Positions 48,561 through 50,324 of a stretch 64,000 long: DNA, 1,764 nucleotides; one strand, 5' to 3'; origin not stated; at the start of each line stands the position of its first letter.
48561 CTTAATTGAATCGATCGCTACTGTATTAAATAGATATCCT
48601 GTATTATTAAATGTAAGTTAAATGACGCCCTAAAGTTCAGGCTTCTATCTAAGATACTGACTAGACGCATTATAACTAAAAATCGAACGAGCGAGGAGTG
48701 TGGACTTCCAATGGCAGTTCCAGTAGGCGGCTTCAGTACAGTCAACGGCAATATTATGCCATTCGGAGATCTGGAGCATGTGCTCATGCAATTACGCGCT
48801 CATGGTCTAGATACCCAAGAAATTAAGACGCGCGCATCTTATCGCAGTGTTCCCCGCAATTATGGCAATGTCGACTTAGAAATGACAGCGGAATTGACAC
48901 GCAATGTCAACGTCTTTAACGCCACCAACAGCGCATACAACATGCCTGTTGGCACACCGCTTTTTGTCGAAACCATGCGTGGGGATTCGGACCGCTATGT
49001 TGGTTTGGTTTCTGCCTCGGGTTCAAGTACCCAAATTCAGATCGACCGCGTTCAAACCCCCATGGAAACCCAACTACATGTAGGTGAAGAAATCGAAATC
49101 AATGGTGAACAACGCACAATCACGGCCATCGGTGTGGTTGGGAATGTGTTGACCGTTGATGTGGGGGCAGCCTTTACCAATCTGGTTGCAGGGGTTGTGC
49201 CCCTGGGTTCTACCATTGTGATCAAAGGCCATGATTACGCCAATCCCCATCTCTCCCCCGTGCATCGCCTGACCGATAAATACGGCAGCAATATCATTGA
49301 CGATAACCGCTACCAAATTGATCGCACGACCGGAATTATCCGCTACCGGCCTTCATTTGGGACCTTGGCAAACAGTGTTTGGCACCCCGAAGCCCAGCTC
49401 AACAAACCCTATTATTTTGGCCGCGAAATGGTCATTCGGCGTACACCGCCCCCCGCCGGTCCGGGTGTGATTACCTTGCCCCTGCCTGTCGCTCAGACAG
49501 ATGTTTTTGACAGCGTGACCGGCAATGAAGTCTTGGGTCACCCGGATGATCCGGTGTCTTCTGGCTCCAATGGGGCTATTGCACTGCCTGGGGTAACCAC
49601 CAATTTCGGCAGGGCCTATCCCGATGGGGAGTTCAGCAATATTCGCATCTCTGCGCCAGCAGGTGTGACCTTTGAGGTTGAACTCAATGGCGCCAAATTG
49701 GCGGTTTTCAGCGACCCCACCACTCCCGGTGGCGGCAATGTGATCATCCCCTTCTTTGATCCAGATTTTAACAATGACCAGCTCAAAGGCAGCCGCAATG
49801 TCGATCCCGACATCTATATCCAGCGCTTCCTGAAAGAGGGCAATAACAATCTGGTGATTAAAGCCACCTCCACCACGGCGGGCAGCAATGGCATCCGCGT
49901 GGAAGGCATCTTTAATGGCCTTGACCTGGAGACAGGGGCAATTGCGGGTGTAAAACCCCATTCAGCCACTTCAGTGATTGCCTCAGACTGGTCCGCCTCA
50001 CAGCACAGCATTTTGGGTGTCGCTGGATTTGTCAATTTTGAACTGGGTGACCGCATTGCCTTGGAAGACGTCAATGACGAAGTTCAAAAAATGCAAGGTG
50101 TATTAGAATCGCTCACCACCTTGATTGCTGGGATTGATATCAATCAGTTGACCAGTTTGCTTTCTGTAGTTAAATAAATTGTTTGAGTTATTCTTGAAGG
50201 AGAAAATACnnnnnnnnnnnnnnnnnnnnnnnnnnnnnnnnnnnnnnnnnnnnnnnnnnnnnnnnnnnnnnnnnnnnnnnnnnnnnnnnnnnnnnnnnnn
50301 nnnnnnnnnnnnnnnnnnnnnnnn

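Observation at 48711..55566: Operon of two MAVPV-family paralogues, a GT2-methyltransferase fusion enzyme and a 986-aa Ig/propeller lipoprotein: candidate glycosylated surface-filament or adhesin system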

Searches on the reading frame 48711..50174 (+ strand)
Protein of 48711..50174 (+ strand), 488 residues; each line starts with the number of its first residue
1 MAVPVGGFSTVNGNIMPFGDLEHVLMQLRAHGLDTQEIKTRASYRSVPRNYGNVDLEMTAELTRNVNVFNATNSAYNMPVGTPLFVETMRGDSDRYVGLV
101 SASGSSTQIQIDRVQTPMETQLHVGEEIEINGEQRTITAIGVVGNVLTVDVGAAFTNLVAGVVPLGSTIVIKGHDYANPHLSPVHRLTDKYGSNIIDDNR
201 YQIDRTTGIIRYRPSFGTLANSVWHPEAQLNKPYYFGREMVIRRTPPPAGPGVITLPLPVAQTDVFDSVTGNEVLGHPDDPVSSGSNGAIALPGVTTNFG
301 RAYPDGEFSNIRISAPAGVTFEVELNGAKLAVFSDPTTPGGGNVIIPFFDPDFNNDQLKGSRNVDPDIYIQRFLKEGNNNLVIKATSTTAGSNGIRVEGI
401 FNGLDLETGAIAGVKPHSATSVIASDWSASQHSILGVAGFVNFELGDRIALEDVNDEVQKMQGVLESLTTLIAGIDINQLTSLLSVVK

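Call 4: search_protein_families(library=pfam, proteins=[window:48711-50174:+], max_evalue=0.1)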
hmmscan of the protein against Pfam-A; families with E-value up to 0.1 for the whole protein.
window:48711-50174:+ (488 aa): 1 family
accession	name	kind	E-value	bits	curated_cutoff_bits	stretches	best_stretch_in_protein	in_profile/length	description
PF22768.1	SPP1_Dit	-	0.014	16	25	1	101-165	13-80/97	Siphovirus-type tail component, C-terminal domain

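Call 5: search_protein_families(library=ncbifam, proteins=[window:48711-50174:+], max_evalue=0.1)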
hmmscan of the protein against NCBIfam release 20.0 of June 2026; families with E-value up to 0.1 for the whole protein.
window:48711-50174:+ (488 aa): 0 families

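Call 6: search_protein_families(library=phrogs, proteins=[window:48711-50174:+], max_evalue=0.1)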
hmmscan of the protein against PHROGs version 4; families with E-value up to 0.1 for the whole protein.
window:48711-50174:+ (488 aa): 2 families
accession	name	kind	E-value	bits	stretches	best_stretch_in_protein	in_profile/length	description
phrog_29032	-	unknown function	0.019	15.7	0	121-145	24-48/62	-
phrog_28493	-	unknown function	0.073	13.3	0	412-479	95-163/270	-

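Call 8: search_solved_structures(query=window:48711-50174:+, max_evalue=10)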
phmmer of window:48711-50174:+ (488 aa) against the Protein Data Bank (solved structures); distinct sequences matched with E-value up to 10: 1.
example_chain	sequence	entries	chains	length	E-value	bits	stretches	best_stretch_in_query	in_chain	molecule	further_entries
7y5e_62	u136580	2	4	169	1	11.4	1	11-99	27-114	Chlorophyll a-b binding protein 1B-21, chloroplastic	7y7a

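Call 10: find_homologous_proteins(query=window:48711-50174:+)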
Query window:48711-50174:+ (488 aa): 38 proteins with E <= 0.001 among 8000 candidates.
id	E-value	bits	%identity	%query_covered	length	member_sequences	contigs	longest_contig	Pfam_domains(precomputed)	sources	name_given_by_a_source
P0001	0.0e+0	1079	99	100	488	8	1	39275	-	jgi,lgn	-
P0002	4.1e-295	997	92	100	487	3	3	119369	-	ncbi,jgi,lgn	jgi:hypothetical protein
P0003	1.7e-285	965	89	100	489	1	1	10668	-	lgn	-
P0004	5.6e-239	812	75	100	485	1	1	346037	-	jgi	jgi:hypothetical protein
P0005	4.1e-224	763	71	97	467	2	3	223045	-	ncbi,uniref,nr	ncbi:hypothetical protein COW36_02355 [bacterium (Candidatus Blackallbacteria) CG17_big_fil_post_rev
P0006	4.5e-220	750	68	100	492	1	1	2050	-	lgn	-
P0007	5.3e-203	693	66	100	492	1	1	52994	-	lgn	-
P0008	1.9e-183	629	61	100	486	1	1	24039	-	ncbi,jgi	jgi:hypothetical protein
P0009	4.8e-143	496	52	100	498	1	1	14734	-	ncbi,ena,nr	ncbi:MAG: hypothetical protein CVV27_03255 [Candidatus Melainabacteria bacterium HGW-Melainabacteria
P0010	1.4e-141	491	51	100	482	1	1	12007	-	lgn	-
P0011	6.7e-141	489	50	100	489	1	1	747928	-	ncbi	ncbi:MAG: hypothetical protein ACO1RX_13225 [Candidatus Sericytochromatia bacterium]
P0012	6.8e-141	489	50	100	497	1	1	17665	-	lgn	-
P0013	1.3e-135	471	51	100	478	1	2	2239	-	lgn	-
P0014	1.2e-134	468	50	100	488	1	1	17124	-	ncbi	-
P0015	1.8e-134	467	49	100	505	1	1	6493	-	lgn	-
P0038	9.5e-105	369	44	100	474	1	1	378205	-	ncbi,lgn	-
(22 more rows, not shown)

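Call 18: find_encoding_contigs(protein=P0011, flank=10000, max_places=2)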
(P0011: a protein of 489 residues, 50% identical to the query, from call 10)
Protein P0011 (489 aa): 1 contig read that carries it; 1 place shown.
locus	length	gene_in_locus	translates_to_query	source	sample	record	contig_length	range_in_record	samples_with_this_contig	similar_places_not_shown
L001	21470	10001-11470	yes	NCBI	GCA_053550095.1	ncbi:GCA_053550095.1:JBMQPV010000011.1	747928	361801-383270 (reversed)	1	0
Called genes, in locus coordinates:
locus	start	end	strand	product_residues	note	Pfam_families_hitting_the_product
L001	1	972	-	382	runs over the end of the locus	PF04055:Radical_SAM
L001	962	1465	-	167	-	-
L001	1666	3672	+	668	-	-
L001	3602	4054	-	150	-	PF00293:NUDIX, PF14815:NUDIX_4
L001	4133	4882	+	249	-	PF02405:MlaE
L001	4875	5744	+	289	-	PF00005:ABC_tran, PF13304:AAA_21 (faint)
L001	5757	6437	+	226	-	PF09849:DUF2076 (faint)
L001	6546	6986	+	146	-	PF02657:SufE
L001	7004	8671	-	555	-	PF00144:Beta-lactamase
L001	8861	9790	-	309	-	PF03575:Peptidase_S51 (weak)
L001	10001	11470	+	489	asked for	-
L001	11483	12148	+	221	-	-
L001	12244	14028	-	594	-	PF00009:GTP_EFTU, PF01926:MMR_HSR1 (faint), PF22042:EF-G_D2, PF03144:GTP_EFTU_D2, PF00679:EFG_C, PF21018:BipA_C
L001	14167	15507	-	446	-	PF02369:Big_1 (faint), PF13620:CarboxypepD_reg, PF25020:TTR_TEN1-4 (weak), PF13715:CarbopepD_reg_2 (weak), PF09822:ABC_transp_aux, PF14258:DUF4350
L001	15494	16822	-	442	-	PF00082:Peptidase_S8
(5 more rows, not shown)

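Call 19: find_encoding_contigs(protein=P0038, flank=10000, max_places=2)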
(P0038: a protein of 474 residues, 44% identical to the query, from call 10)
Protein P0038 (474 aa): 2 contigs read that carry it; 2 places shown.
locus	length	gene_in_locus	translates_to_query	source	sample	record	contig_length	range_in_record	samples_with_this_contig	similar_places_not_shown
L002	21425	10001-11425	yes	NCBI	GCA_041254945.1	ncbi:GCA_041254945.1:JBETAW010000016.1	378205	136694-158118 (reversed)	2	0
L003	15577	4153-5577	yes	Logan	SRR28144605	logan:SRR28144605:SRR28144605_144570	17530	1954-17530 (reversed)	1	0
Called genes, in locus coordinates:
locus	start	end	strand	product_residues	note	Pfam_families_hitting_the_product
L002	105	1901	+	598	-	PF07973:tRNA_SAD, PF00587:tRNA-synt_2b, PF03129:HGTP_anticodon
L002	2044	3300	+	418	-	-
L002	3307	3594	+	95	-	-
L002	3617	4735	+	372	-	PF00383:dCMP_cyt_deam_1, PF01872:RibD_C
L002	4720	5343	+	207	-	PF00677:Lum_binding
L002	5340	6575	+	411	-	PF00926:DHBP_synthase, PF00925:GTP_cyclohydro2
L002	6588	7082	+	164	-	PF00885:DMRL_synthase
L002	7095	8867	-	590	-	-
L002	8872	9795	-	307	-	PF03575:Peptidase_S51 (weak)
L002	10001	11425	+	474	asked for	-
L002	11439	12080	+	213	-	-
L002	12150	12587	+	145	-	PF00293:NUDIX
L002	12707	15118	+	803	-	PF12156:ATPase-cat_bd (weak), PF00122:E1-E2_ATPase, PF00702:Hydrolase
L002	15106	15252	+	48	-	PF03597:FixS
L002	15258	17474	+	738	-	PF00115:COX1, PF02433:FixO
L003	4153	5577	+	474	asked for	-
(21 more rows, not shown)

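Call 20: find_encoding_contigs(protein=P0005, flank=10000, max_places=2)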
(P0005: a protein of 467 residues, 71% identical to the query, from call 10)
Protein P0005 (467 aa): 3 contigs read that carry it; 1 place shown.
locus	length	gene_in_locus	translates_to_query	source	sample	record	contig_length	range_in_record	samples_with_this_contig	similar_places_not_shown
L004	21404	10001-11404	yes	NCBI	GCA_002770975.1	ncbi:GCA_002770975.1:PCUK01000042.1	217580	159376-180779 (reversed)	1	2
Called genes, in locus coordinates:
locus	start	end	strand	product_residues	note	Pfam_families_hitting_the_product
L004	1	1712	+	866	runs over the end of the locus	PF02861:Clp_N, PF23569:NBD_SMAX1, PF00004:AAA, PF17871:AAA_lid_9, PF00004:AAA, PF07724:AAA_2, PF07728:AAA_5, PF10431:ClpB_D2-small, +9 more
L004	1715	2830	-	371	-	PF00132:Hexapep (faint), PF25084:LbH_EIF2B, PF25087:GMPPB_C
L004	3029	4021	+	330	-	-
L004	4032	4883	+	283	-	PF04773:FecR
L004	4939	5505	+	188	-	-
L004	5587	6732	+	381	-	PF00072:Response_reg, PF00512:HisKA, PF02518:HATPase_c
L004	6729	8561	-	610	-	PF00144:Beta-lactamase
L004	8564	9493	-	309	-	PF03575:Peptidase_S51 (weak)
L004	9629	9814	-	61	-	-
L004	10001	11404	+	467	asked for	-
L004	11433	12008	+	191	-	-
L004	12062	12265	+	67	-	-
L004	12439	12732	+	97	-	-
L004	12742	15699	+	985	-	PF17936:Big_6 (faint)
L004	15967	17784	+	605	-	PF00990:GGDEF, PF00563:EAL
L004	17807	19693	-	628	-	PF00005:ABC_tran, PF00006:ATP-synt_ab (faint), PF02463:SMC_N (faint), PF13555:AAA_29 (faint), PF13238:AAA_18 (faint), PF13304:AAA_21 (faint), PF00005:ABC_tran, PF16326:ABC_tran_CTD, +1 more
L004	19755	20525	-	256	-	PF13489:Methyltransf_23, PF13847:Methyltransf_31, PF08241:Methyltransf_11, PF08242:Methyltransf_12, PF13649:Methyltransf_25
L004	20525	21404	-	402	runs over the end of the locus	PF02786:CPSase_L_D2 (faint), PF13535:ATP-grasp_4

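Call 30: predict_structure(alignment_id=A1)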
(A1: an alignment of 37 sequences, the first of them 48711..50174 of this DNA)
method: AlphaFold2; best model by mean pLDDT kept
length: 488 residues; sequences in the alignment: 37
mean_pLDDT: 66.6   pTM: 0.55
mean pLDDT of the five models: 66.6, 65.9, 63.8, 63.2, 57.1
residues with pLDDT >= 90: 40; 70-90: 197; 50-70: 150; < 50: 101
segments of 3 or more residues with pLDDT < 50: 1-19, 40-57, 81-92, 174-197, 254-265, 441-448, 486-488
pLDDT, mean of each block of 10 residues (from residue 1): 32 39 54 52 38 47 66 62 41 64 83 63 76 79 84 73 75 42 38 40 63 87 89 89 76 48 56 69 70 76 75 92 86 84 84 67 59 79 90 90 85 81 81 63 45 64 63 55 48
secondary structure, 60 per line:
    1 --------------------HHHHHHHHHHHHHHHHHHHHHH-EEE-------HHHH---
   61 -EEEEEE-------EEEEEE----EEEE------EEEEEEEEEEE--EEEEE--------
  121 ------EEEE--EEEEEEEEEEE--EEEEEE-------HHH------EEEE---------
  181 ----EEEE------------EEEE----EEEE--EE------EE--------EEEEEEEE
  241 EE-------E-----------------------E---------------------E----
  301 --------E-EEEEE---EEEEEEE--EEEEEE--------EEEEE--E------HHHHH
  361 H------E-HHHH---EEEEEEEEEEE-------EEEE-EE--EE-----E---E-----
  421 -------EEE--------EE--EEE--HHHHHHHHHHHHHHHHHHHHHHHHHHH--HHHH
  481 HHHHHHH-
elements in order: H21-42 E44-46 H54-57 E62-67 E75-80 E85-88 E95-105 E108-112 E127-130 E133-143 E146-151 E168-171 E185-188 E201-204 E209-212 E233-242 E311-315 E319-325 E328-333 E342-346 H356-361 H370-373 E377-387 E395-398 E428-430 E443-445 H448-474 H477-487

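Call 38: find_related_loci(query=A1, collection=genome_contigs, flank=10000)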
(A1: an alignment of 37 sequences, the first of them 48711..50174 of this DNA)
Query A1 (488 aa) in genome_contigs; peptide patterns used: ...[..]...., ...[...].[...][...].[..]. (x = any residue, [..] = any of these).
53 stretches matched a pattern; 11 encode a relative of the query (tblastn E <= 1e-3); 11 distinct loci.
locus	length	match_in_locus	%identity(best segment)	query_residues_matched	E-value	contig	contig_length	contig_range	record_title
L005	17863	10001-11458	97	3-488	0e+0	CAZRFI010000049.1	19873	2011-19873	MAG TPA_asm: uncultured Candidatus Sericytochromatia bacterium isolate binchicken_co266_209 genome assembly, contig: NOD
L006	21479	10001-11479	92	3-488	0e+0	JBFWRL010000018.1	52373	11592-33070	MAG: Candidatus Sericytochromatia bacterium isolate CA_2019_TPBF_205 NODE_4308_length_52373_cov_4.619913_TPBF, whole gen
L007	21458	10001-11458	92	3-488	0e+0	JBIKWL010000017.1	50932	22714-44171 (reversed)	MAG: Candidatus Sericytochromatia bacterium isolate ME2015-09-13_3300035666_group6_bin207 Rohwer_bin1392_scaffold_373_c1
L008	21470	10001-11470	91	3-488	0e+0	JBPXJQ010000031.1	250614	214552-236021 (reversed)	MAG: Candidatus Blackallbacteria bacterium isolate mt_P12 k141_228396, whole genome shotgun sequence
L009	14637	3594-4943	55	15-488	3e-147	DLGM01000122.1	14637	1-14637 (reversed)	MAG TPA_asm: Cyanobacteria bacterium UBA7694 UBA7694_contig_1687, whole genome shotgun sequence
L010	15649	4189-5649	50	3-488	5e-146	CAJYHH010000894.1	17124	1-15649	MAG: Candidatus Sericytochromatia bacterium isolate maxbin_SP350_1.003_cleaned genome assembly, contig: k127_19300, whol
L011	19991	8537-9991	48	1-488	3e-136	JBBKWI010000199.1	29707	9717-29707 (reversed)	MAG: Candidatus Sericytochromatia bacterium isolate metabat_bins.305 k119_2648070, whole genome shotgun sequence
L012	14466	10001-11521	47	3-488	1e-135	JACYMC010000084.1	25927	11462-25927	MAG: Candidatus Sericytochromatia bacterium isolate T60_A2020_004 NODE_1642_length_25927_cov_10.1346, whole genome shotg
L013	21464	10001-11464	44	3-488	3e-121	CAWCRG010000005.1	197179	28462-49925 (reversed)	MAG: Candidatus Sericytochromatia bacterium isolate MFD03250.bin.2.6 genome assembly, contig: contig_19502, whole genome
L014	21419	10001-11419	44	3-488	6e-121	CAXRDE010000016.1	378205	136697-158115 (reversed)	MAG: Candidatus Sericytochromatia bacterium isolate CJ05B_2.89 genome assembly, contig: k141_694470, whole genome shotgu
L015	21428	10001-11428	46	1-488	4e-126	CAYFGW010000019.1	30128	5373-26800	MAG TPA_asm: uncultured Candidatus Sericytochromatia bacterium isolate ERP003628_co1_38 genome assembly, contig: NODE_49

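Call 53: search_protein_representatives(alignment_id=A1)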
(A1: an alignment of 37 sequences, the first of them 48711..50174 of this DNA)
Query: 37 sequences, 478 profile positions. Proteins with E-value up to 0.001 (for the whole library): 19; up to 1e-10: 10; up to 1e-30: 7. The best 19 are listed.
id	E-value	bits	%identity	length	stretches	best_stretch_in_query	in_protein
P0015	1.2e-222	756.4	-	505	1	1-478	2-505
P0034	7.9e-202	687.7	-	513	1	2-478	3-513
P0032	2.8e-177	606.7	-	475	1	1-478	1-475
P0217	4.4e-153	526.9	-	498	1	1-478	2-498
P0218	4.3e-119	414.8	-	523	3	4-251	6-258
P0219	3.4e-112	392.1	-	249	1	240-478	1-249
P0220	1.8e-55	205.0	-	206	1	1-195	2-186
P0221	2.0e-23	99.3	-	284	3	355-478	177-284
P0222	2.2e-18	82.7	-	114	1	4-97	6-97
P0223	2.3e-11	59.6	-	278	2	179-257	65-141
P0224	1.5e-10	56.9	-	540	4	362-478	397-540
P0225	2.2e-07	46.4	-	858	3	358-478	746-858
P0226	1.7e-06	43.5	-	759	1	361-478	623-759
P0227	2.6e-05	39.6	-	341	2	364-466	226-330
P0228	3.7e-05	39.1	-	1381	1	361-478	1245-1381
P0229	5.5e-05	38.5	-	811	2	362-478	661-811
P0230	1.9e-04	36.7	-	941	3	416-478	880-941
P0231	2.3e-04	36.5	-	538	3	413-478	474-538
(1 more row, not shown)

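Call 55: search_protein_families(library=pfam, proteins=[P0221, P0223, P0224, P0225, P0226, P0227, P0228, P0229, P0230, P0231], max_evalue=0.01)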
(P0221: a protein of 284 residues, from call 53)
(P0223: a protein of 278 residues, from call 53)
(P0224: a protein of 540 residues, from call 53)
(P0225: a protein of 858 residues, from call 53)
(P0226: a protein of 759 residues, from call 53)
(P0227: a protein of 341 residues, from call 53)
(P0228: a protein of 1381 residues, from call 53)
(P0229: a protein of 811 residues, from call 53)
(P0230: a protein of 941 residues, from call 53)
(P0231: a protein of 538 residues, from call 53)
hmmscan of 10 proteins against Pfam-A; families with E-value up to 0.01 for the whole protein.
P0221 (284 aa): 1 family
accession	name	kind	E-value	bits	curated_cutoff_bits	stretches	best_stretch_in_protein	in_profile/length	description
PF02837.24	Glyco_hydro_2_N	-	6.3e-06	26.7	28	1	157-195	95-133/169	Glycosyl hydrolases family 2, sugar binding domain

P0223 (278 aa): 1 family
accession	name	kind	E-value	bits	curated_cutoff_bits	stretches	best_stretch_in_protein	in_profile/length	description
PF02837.24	Glyco_hydro_2_N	-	0.00011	22.6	28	1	123-185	71-135/169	Glycosyl hydrolases family 2, sugar binding domain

P0224 (540 aa): 1 family
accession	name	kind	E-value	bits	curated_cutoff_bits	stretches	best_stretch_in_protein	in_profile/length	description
PF06439.18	3keto-disac_hyd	-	0.0059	17.1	26.8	1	243-384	40-187/187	3-keto-disaccharide hydrolase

P0225 (858 aa): 3 families
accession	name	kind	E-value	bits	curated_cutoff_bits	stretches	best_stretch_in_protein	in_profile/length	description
PF21471.3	Reelin_subrepeat-B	-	1.5e-23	83.4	27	3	493-555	61-124/127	Reelin subrepeat B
PF02837.24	Glyco_hydro_2_N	-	5.8e-09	36.5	28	1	402-496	30-121/169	Glycosyl hydrolases family 2, sugar binding domain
PF02012.26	BNR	-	0.0015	18.6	27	0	496-506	2-12/12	BNR/Asp-box repeat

P0226 (759 aa): 1 family
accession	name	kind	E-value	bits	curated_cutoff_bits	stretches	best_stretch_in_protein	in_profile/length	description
PF06439.18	3keto-disac_hyd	-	0.0061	17.1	26.8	0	442-610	14-186/187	3-keto-disaccharide hydrolase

P0227 (341 aa): 1 family
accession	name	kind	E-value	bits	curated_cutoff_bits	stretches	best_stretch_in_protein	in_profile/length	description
PF13364.12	BetaGal_ABD2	-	0.00053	21.1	23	1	192-239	65-110/112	Beta-galactosidase second all-beta domain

P0228 (1381 aa): 2 families
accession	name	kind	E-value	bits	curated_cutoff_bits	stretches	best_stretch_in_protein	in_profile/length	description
PF06439.18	3keto-disac_hyd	-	0.00031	21.3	26.8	1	1080-1232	38-186/187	3-keto-disaccharide hydrolase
PF11008.14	DUF2846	-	0.0091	16.5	34.3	0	522-573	40-82/92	Protein of unknown function (DUF2846)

P0229 (811 aa): 1 family
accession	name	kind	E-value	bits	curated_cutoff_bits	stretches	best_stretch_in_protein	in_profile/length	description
PF13385.13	Laminin_G_3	-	7.2e-19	68.9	27.6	1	286-439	13-144/151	Concanavalin A-like lectin/glucanases superfamily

P0230 (941 aa): 1 family
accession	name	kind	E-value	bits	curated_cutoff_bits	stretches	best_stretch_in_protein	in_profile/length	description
PF13364.12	BetaGal_ABD2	-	0.0057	17.8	23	0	422-500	26-108/112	Beta-galactosidase second all-beta domain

P0231 (538 aa): 0 families
